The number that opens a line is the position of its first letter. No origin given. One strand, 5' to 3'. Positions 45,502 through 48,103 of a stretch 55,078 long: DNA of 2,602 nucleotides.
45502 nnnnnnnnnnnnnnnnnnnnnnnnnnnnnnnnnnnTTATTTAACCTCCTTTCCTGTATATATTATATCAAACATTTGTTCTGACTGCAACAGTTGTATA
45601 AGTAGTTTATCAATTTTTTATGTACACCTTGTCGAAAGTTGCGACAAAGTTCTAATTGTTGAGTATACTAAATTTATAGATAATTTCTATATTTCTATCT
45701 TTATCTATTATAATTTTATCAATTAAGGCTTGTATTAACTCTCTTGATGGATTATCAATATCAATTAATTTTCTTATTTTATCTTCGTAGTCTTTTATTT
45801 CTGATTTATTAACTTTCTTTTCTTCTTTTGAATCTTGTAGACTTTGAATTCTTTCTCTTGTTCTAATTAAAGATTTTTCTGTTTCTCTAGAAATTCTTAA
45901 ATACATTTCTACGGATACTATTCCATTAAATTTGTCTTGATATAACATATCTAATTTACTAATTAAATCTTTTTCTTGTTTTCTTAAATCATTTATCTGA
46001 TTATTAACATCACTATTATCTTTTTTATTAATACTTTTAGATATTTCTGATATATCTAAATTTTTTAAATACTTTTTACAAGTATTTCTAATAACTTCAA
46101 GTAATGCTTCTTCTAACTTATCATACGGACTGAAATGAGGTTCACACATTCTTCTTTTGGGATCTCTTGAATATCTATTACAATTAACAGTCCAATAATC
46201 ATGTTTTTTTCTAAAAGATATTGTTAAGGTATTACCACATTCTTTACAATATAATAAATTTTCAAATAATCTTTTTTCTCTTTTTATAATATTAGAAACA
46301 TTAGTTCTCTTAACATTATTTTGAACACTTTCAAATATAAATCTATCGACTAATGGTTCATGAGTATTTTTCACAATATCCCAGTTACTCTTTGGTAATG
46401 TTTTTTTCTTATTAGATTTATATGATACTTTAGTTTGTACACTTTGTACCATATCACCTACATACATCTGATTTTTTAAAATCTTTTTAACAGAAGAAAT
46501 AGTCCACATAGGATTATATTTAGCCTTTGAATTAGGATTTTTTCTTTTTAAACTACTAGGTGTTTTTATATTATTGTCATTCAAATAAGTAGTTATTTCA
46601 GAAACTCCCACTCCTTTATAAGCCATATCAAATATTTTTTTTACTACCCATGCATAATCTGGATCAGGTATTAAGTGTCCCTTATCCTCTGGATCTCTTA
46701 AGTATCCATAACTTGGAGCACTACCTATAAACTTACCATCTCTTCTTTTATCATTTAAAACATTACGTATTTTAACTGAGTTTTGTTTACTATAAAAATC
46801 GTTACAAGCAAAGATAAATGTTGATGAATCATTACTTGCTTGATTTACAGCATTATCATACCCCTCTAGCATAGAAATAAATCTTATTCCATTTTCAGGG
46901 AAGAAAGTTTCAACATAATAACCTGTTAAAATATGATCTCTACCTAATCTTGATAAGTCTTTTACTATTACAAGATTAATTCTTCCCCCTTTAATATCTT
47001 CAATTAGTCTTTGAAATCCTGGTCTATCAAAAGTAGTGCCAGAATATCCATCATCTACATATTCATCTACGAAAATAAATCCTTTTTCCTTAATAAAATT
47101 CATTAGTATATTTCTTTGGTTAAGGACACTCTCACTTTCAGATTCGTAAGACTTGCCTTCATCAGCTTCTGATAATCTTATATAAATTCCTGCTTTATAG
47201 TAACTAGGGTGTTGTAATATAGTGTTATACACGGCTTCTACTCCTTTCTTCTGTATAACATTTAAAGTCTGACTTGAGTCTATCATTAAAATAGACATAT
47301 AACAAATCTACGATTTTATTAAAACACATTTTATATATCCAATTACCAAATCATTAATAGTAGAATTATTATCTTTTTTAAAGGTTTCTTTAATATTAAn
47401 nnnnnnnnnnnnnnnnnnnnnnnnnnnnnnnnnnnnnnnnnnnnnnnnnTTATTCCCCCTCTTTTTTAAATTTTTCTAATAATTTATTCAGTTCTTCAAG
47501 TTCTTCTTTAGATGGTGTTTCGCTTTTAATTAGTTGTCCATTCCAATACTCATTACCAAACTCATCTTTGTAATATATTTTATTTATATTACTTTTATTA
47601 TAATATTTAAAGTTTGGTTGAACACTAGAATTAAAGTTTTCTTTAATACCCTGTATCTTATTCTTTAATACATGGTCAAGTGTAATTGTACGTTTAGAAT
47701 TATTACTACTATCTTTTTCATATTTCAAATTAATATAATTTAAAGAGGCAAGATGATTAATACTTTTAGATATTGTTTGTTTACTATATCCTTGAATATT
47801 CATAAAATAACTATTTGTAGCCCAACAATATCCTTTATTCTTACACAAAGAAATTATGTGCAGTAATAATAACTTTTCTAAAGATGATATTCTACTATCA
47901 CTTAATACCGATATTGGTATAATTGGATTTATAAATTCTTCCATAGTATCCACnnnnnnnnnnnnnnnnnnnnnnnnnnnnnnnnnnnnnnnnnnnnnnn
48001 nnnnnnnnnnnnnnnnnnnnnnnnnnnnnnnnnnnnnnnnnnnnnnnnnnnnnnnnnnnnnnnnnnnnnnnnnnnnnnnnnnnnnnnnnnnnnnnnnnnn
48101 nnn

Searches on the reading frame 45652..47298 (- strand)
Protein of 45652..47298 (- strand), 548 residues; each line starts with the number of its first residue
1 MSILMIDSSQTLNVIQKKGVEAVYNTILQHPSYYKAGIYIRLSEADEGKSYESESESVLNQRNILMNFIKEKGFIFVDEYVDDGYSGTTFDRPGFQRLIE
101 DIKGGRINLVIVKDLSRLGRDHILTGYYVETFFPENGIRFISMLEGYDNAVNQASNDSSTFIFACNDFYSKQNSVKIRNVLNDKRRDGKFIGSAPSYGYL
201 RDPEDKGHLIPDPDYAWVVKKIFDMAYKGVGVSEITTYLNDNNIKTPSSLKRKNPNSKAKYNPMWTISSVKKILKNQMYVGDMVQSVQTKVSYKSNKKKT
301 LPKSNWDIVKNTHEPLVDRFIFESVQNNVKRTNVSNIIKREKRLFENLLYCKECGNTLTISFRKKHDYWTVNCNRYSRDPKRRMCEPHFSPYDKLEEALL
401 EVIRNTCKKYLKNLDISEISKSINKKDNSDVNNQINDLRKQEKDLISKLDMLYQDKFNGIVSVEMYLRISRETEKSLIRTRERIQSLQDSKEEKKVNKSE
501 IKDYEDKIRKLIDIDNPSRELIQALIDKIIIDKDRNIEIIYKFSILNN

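Call 3: search_protein_families(library=pfam, proteins=[window:45652-47298:-], max_evalue=0.01)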
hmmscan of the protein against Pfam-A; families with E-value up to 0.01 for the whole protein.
window:45652-47298:- (548 aa): 3 families
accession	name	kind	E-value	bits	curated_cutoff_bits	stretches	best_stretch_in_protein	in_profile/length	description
PF07508.19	Recombinase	-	3.4e-23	82.3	21.1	1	213-331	1-101/102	Recombinase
PF00239.26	Resolvase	-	2.5e-22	80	23.3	1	38-189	3-144/145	Resolvase, N terminal domain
PF13408.12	Zn_ribbon_recom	-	6.7e-10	39.6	25.3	1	344-404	1-58/58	Recombinase zinc beta ribbon domain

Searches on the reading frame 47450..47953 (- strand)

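Call 3: search_protein_families(library=pfam, proteins=[window:47450-47953:-], max_evalue=0.01)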
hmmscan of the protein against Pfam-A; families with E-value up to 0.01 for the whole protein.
window:47450-47953:- (167 aa): 1 family
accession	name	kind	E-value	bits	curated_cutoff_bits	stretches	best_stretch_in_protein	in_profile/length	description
PF13730.12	HTH_36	-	1.2e-10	41.4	25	1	21-74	2-55/55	Helix-turn-helix domain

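Call 4: search_protein_families(library=padloc, proteins=[window:47450-47953:-], max_evalue=0.01)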
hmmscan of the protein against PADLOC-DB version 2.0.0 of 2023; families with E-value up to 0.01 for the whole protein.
window:47450-47953:- (167 aa): 0 families
